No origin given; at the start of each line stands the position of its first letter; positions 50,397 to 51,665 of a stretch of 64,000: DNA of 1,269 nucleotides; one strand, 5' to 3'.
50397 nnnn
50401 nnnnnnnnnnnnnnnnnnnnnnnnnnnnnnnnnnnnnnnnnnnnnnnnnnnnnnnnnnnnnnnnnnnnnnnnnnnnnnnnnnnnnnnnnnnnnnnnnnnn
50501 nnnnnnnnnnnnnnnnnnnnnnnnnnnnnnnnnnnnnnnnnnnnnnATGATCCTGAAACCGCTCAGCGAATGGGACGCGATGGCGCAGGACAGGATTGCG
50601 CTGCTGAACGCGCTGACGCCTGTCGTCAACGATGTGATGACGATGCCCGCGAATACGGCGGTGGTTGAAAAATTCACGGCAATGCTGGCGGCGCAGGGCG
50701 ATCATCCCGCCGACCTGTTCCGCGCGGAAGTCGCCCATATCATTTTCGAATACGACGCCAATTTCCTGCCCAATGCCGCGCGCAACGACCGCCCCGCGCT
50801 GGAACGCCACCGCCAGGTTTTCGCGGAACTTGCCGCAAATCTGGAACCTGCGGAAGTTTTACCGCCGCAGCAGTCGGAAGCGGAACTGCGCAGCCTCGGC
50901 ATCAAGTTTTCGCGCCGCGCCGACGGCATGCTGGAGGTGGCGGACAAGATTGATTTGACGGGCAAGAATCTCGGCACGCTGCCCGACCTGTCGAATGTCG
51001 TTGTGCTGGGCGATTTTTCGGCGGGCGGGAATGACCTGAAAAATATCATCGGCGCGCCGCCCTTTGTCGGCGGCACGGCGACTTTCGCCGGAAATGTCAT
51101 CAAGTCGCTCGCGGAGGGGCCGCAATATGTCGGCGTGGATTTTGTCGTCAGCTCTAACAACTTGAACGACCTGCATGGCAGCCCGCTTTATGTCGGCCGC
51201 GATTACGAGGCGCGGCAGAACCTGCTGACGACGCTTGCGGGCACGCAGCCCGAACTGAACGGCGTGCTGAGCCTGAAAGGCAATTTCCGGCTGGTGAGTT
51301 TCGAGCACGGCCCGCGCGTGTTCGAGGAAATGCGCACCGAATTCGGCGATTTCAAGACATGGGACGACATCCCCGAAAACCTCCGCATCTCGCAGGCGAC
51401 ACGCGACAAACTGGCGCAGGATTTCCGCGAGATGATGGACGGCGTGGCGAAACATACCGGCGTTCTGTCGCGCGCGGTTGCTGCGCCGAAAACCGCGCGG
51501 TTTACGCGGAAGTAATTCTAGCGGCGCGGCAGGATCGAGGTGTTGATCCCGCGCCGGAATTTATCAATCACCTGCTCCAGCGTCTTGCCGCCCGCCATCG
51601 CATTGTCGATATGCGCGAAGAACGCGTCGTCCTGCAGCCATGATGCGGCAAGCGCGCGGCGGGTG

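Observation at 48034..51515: Promoter-led, translationally coupled operon of modular 21-aa LRR-like repeat proteins that all end in a conserved basic tail (............)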

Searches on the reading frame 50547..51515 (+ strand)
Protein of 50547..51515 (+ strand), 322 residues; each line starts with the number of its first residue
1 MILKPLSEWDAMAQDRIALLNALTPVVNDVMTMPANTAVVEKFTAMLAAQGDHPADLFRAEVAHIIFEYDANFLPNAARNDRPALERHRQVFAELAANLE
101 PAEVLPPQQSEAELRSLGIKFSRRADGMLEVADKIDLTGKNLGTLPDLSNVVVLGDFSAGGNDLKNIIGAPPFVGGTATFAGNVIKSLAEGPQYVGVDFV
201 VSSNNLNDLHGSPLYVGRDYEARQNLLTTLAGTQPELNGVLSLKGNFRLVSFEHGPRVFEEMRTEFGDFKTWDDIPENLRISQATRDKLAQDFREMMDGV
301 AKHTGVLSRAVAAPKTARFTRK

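Call 3: search_protein_families(library=pfam, proteins=[window:50547-51515:+], max_evalue=1)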
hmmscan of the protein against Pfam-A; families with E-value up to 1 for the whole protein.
window:50547-51515:+ (322 aa): 0 families

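Call 4: search_protein_families(library=ncbifam, proteins=[window:50547-51515:+], max_evalue=1)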
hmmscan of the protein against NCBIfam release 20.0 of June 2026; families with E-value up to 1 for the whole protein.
window:50547-51515:+ (322 aa): 0 families

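Call 6: search_protein_families(library=phrogs, proteins=[window:50547-51515:+], max_evalue=1)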
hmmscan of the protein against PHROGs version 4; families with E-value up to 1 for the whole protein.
window:50547-51515:+ (322 aa): 0 families

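Call 7: search_solved_structures(query=window:50547-51515:+, max_evalue=10)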
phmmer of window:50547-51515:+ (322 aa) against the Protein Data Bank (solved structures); distinct sequences matched with E-value up to 10: 2.
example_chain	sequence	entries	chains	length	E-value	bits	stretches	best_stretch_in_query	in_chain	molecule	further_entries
4ow2_A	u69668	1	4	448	9.7e-05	25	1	138-290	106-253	Yop effector YopM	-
4z7e_A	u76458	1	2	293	0.55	12.6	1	30-156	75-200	Lmo1422 protein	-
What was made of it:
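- On Leucine-rich repeat (LRR) superfamily: The single sequence g5 hits YopM at 9.7e-5 (call 7).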

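Call 9: find_homologous_proteins(query=window:50547-51515:+, max_evalue=0.001)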
Query window:50547-51515:+ (322 aa): 14 proteins with E <= 0.001 among 3695 candidates.
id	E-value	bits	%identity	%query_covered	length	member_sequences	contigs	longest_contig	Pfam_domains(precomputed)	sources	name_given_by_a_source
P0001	5.1e-210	714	100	100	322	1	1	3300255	-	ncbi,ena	-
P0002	1.6e-189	647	90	100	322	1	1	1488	-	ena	-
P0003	4.8e-182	622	88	99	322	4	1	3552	-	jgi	jgi:hypothetical protein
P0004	1.7e-181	620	88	100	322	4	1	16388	-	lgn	-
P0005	1.0e-172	591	83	100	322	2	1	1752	-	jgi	-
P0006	5.1e-172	589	83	100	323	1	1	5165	-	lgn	-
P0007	1.1e-166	572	80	100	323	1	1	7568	-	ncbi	-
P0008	1.3e-166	571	81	100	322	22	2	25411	-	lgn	-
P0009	1.6e-166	571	80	100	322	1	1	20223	-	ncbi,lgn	-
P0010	7.7e-166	569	79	99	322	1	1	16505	-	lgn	-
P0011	8.2e-151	519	73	100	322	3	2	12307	-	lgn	-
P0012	7.9e-112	391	86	65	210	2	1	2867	-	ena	-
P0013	1.2e-79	286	46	98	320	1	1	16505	-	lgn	-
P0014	1.2e-18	85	35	65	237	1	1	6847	-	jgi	jgi:hypothetical protein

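Call 11: find_encoding_contigs(protein=P0013, flank=8000, max_places=3)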
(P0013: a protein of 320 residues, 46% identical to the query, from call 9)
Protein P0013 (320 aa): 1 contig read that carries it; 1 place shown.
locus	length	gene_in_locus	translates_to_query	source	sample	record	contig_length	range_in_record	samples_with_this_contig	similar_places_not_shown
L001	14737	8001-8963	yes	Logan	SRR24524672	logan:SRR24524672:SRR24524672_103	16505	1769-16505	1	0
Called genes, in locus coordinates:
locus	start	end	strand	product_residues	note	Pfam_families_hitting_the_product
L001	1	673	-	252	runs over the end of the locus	PF13489:Methyltransf_23, PF05175:MTS (weak), PF02353:CMAS, PF06325:PrmA (weak), PF13847:Methyltransf_31, PF08241:Methyltransf_11, PF08242:Methyltransf_12, PF13649:Methyltransf_25, +1 more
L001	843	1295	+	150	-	-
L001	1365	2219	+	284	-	-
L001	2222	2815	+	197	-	-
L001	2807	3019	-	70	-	-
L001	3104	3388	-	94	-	-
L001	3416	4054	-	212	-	PF01135:PCMT (faint), PF01596:Methyltransf_3, PF08704:GCD14 (weak), PF13578:Methyltransf_24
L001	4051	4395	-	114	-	PF28289:BV97_02767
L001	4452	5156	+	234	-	PF02146:SIR2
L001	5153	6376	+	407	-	PF17785:PUA_3, PF10672:Methyltrans_SAM, PF03602:Cons_hypoth95, PF05175:MTS (weak), PF09445:Methyltransf_15 (weak)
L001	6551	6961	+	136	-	-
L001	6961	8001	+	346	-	-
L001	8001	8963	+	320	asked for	-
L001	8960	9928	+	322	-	-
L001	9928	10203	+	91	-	-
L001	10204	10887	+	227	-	-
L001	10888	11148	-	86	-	-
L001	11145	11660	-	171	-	-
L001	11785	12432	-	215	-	PF00440:TetR_N, PF13305:TetR_C_33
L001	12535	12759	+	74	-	-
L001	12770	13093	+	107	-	-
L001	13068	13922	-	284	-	PF04378:RsmJ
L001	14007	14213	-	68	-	PF00313:CSD, PF08206:OB_RNB (faint)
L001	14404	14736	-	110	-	?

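Call 14: find_related_loci(query=A2, collection=genome_contigs, flank=10000)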
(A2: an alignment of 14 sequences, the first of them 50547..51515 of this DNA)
Query A2 (322 aa) in genome_contigs; peptide patterns used: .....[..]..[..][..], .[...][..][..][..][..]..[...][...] (x = any residue, [..] = any of these).
100 stretches matched a pattern; 5 encode a relative of the query (tblastn E <= 1e-3); 5 distinct loci.
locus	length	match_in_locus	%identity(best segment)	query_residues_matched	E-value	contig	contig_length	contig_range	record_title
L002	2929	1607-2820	82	1-322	0e+0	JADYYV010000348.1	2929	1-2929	MAG: Alphaproteobacteria bacterium isolate SJ545 c_000001782177, whole genome shotgun sequence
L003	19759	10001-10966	80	1-322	6e-176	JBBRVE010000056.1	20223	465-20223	MAG: Bdellovibrionales bacterium isolate La3_metabat2.091 La3_metabat2.091_K_964665_L_20223_cov_12.9872, whole genome sh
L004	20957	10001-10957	81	4-322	5e-174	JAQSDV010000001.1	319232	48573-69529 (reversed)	MAG: bacterium isolate D1-2020 MAG006 NODE_18_length_319232_cov_27.745474, whole genome shotgun sequence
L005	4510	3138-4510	86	1-322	9e-161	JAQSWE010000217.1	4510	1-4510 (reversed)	MAG: Alphaproteobacteria bacterium isolate C_No_T20_C_bin.40 scaffold_24626, whole genome shotgun sequence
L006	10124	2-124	88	277-317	8e-18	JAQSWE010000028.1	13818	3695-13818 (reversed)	MAG: Alphaproteobacteria bacterium isolate C_No_T20_C_bin.40 scaffold_3452, whole genome shotgun sequence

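Call 18: find_encoding_contigs(protein=P0001, flank=1000, max_places=2)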
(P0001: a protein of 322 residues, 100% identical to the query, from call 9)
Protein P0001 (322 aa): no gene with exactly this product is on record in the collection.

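Call 20: search_protein_representatives(alignment_id=A2)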
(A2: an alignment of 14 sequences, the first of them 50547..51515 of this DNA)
Query: 14 sequences, 323 profile positions. Proteins with E-value up to 0.001 (for the whole library): 13591; up to 1e-10: 8095; up to 1e-30: 1551. The best 150 are listed.
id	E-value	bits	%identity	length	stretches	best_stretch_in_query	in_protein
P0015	2.6e-196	667.6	-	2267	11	141-259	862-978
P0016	1.6e-183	625.5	-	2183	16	132-236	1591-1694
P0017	1.2e-168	576.7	-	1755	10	114-236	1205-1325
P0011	1.3e-162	556.8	-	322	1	1-322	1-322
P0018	2.9e-161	552.4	-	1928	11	127-239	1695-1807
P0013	6.4e-136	469.1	-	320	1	4-322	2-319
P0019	1.2e-134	464.9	-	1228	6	155-272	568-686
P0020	8.7e-99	347.1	-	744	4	130-257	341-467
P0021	2.2e-98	345.8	-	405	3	108-232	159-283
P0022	9.6e-94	330.5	-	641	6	164-246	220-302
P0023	2.0e-92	326.2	-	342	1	12-321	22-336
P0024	1.3e-91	323.5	-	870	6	129-257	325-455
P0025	1.5e-90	320.0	-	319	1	5-322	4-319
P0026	1.5e-89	316.8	-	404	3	107-258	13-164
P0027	1.0e-88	314.0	-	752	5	109-257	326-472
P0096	6.2e-66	239.1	-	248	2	153-322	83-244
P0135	1.1e-60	221.8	-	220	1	102-320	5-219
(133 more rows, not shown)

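Call 27: search_dna_similar(query=P0135, collection=phages, mode=protein, max_evalue=0.00001, max_rows=15)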
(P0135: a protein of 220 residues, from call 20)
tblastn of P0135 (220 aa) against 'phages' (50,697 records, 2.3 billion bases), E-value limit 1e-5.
Records with a match: 10; places in all: 41; records where one place covers at least 80% of the query: 0.
Best place of each record, by identity: <60% 10.
By first word of the organism name: uncultured 4; Listeria 4; Vibrio 2.
By host as written in the record: - 4; Listeria monocytogenes 4; Vibrio alginolyticus CECT 521 2.
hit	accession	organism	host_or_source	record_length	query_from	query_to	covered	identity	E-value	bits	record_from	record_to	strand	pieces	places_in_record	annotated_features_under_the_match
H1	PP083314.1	Vibrio phage VB_VaC_SRILMA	Vibrio alginolyticus CECT 521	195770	41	170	59%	59.5%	9e-36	138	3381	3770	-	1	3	hypothetical protein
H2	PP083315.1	Vibrio phage VB_VaC_TDDLMA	Vibrio alginolyticus CECT 521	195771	41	170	59%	58.0%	2e-34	134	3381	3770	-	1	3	hypothetical protein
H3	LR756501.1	uncultured phage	metagenomic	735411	4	164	73%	34.2%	9e-19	90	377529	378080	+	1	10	record has no annotation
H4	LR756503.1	uncultured phage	metagenomic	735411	4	164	73%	34.2%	9e-19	90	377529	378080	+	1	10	record has no annotation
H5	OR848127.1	Listeria phage LM 4-14-1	Listeria monocytogenes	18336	18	162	66%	32.0%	2e-11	69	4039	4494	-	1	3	record has no annotation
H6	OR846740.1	Listeria phage LM 4-11-1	Listeria monocytogenes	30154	18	162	66%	32.0%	2e-11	69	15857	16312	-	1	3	record has no annotation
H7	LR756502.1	uncultured phage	metagenomic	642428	14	123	50%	41.6%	1e-14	78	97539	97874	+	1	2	record has no annotation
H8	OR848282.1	Listeria phage LM 4-14-1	Listeria monocytogenes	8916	18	161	65%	30.9%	8e-11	67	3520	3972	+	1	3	record has no annotation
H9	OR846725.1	Listeria phage LM 4-11-1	Listeria monocytogenes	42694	18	161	65%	30.9%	8e-11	67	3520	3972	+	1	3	record has no annotation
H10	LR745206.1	uncultured phage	metagenomic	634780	18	114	44%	32.5%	5e-6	52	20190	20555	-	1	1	record has no annotation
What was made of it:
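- Tried and rejected: Phage origin: only the LRR unit occurs in a few jumbo phages or megaphages, not the full architecture (call 27).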

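Call 28: list_cluster_members(proteins=[window:50547-51512:+, window:48905-49942:+, window:49942-50547:+, window:48471-48902:+, window:48176-48460:+, window:46768-48018:+, window:20169-20663:+])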
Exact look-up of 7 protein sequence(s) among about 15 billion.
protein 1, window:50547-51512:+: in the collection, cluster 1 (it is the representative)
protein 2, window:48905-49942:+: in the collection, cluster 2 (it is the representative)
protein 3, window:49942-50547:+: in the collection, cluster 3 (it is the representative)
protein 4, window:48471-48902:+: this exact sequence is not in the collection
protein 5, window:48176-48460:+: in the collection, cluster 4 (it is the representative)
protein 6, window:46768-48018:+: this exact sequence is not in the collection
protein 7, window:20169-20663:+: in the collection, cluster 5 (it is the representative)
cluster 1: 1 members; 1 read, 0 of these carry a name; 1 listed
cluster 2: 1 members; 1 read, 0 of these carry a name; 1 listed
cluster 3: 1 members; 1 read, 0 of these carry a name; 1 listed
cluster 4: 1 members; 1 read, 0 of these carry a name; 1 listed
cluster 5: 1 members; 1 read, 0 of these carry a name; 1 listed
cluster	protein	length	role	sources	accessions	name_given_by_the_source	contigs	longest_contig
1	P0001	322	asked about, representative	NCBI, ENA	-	-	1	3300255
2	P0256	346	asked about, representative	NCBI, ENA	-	-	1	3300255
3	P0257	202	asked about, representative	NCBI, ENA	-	-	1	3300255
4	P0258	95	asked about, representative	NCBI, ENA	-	-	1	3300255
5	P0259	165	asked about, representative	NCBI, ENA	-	-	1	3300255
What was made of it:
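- Checked: Correction: g1/g2 is not an overlap but a 7-nt gap, and the g2 start is ambiguous (48471 or 48495; the 144-aa product is not the one on record, call 28).
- Tried and rejected: Source genome name: the exact-sequence look-up returned no names (call 28), and no encoding contig is on record for P0001 (call 18).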

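Call 31: find_encoding_contigs(protein=P0096, flank=10000, max_places=2)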
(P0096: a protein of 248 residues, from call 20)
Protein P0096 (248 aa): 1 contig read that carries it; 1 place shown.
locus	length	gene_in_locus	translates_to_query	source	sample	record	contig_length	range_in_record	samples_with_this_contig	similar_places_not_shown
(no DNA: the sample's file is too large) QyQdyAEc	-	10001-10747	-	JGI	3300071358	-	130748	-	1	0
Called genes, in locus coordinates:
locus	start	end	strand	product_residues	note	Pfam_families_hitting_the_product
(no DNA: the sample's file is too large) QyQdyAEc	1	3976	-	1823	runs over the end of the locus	PF20148:DUF6531 (weak), PF25023:TEN_YD-shell, PF05593:RHS_repeat, PF25023:TEN_YD-shell (weak), PF05593:RHS_repeat (weak), PF25023:TEN_YD-shell, PF15654:Tox-WTIP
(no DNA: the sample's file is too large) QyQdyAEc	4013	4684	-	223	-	PF07617:DUF1579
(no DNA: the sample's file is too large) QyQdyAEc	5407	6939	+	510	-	PF00437:T2SSE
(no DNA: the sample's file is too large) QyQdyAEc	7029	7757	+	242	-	PF02585:PIG-L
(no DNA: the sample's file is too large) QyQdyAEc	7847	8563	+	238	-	PF05951:Peptidase_M15_2, PF08291:Peptidase_M15_3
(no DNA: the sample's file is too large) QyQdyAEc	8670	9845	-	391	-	PF14361:RsbRD_N (weak), PF00512:HisKA, PF02518:HATPase_c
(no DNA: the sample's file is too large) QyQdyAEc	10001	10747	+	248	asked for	-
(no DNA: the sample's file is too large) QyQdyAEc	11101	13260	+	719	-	PF13191:AAA_16 (weak), PF00004:AAA, PF07724:AAA_2 (faint), PF07728:AAA_5, PF22667:Lon_lid, PF05362:Lon_C, PF13541:ChlI (faint)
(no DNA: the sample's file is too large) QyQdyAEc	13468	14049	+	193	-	-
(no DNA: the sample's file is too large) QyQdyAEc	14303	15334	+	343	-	PF00781:DAGK_cat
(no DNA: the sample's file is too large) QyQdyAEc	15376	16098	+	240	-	-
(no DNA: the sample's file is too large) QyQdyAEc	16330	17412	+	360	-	PF00990:GGDEF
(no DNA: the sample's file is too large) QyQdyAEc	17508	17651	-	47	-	-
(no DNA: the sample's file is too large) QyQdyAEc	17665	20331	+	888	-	PF20245:DUF6600, PF03544:TonB_C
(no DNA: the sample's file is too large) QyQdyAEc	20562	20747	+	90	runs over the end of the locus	-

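Call 34: predict_structure(alignment_id=A4)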
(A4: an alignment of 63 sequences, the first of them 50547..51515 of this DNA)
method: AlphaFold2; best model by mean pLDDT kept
length: 322 residues; sequences in the alignment: 63
mean_pLDDT: 93.1   pTM: 0.84
mean pLDDT of the five models: 93.1, 92.5, 92.4, 91.5, 90.1
residues with pLDDT >= 90: 281; 70-90: 22; 50-70: 19; < 50: 0
segments of 3 or more residues with pLDDT < 50: none
pLDDT, mean of each block of 10 residues (from residue 1): 88 93 97 97 96 91 97 97 98 94 84 95 93 97 97 98 98 98 97 98 98 97 98 95 97 97 98 97 94 92 64 60 56
secondary structure, 60 per line:
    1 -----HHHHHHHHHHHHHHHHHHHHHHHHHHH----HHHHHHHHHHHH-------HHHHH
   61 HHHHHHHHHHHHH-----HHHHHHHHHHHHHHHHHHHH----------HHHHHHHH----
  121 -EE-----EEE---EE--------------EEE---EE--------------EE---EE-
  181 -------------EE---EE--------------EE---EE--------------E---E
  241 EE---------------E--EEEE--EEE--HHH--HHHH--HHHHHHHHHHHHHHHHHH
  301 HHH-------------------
elements in order: H6-32 H37-48 H56-73 H79-98 H109-116 E129-131 E151-153 E240-242 E261-264 E267-269 H277-280 H283-303
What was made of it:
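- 50547..51515 (+): g5: 322 aa. Four-helix bundle (1-98), N-cap, 5 LRR units, C-cap, helix 283-303, and tail 304-322 (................). AlphaFold pLDDT 93.1 overall, tail 56-64 (call 34).
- The g5 tail is low-confidence in its own model (call 34).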

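Call 37: fold_search(model_id=the predicted structure, library=pdb)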
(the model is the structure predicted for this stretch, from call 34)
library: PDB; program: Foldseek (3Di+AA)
matches with E <= 10: 99; with E <= 0.001: 0
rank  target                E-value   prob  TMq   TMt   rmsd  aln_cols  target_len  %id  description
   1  9s37_D                1.7e-01  0.92  0.25  0.12   5.4       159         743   15  Structure of LGR4 with NB21 (released 2025-07-30)
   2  6obn_D                2.3e-01  0.75  0.24  0.27   8.4       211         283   12  The crystal structure of coexpressed SDS22:PP1 complex (released 2019-09-18)
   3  9d2f_B                2.4e-01  0.89  0.31  0.34   8.2       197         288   16  3D structure and atomic model of RS3 of mouse respiratory cilia (released 2025-08-13)
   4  4cc4_C                2.9e-01  0.82  0.25  0.30   8.8       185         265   12  Complex of InlC of Listeria monocytogenes and human Tuba C-terminal SH3 domain (released 2013-10-30)
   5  9d2f_C                4.2e-01  0.60  0.27  0.30   8.9       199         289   18  3D structure and atomic model of RS3 of mouse respiratory cilia (released 2025-08-13)
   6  9fqr_Xm               4.9e-01  0.69  0.30  0.34   7.2       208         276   14  96-nm repeat of axonemal doublet microtubules from bovine sperm (released 2025-03-26)
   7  6obn_C                5.5e-01  0.91  0.28  0.31   7.0       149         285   14  The crystal structure of coexpressed SDS22:PP1 complex (released 2019-09-18)
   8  9kb6                  5.5e-01  0.63  0.25  0.12   6.6       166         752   16  Cryo-EM structure of LGR4 (released 2025-10-15)
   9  1xeu                  7.1e-01  0.75  0.27  0.33   8.5       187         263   14  Crystal Structure of Internalin C from Listeria monocytogenes (released 2005-08-30)
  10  4cc4_E                8.7e-01  0.41  0.24  0.28  10.3       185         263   12  Complex of InlC of Listeria monocytogenes and human Tuba C-terminal SH3 domain (released 2013-10-30)
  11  8glv_Eb               1.1e+00  0.66  0.26  0.07   5.2       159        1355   16  96-nm repeat unit of doublet microtubules from Chlamydomonas reinhardtii flagella (released 2023-05-31)
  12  9qr5                  1.3e+00  0.16  0.17  0.16   7.9       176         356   12  InlB392_V333E: V333E variant of Listeria monocytogenes InlB (internalin B) residues 36-392 (released 2025-11-26)
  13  4cc4_A                1.8e+00  0.41  0.25  0.30   8.0       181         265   14  Complex of InlC of Listeria monocytogenes and human Tuba C-terminal SH3 domain (released 2013-10-30)
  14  3uun_B                2.3e+00  0.18  0.13  0.32  17.1        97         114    6  Crystal Structure of N-terminal first spectrin repeat of dystrophin (released 2012-09-19)
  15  5aqq_D                2.7e+00  0.21  0.13  0.36  16.4        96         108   11  Fragment-based screening of HSP70 sheds light on the functional role of ATP-binding site residues (released 2016-10-05)
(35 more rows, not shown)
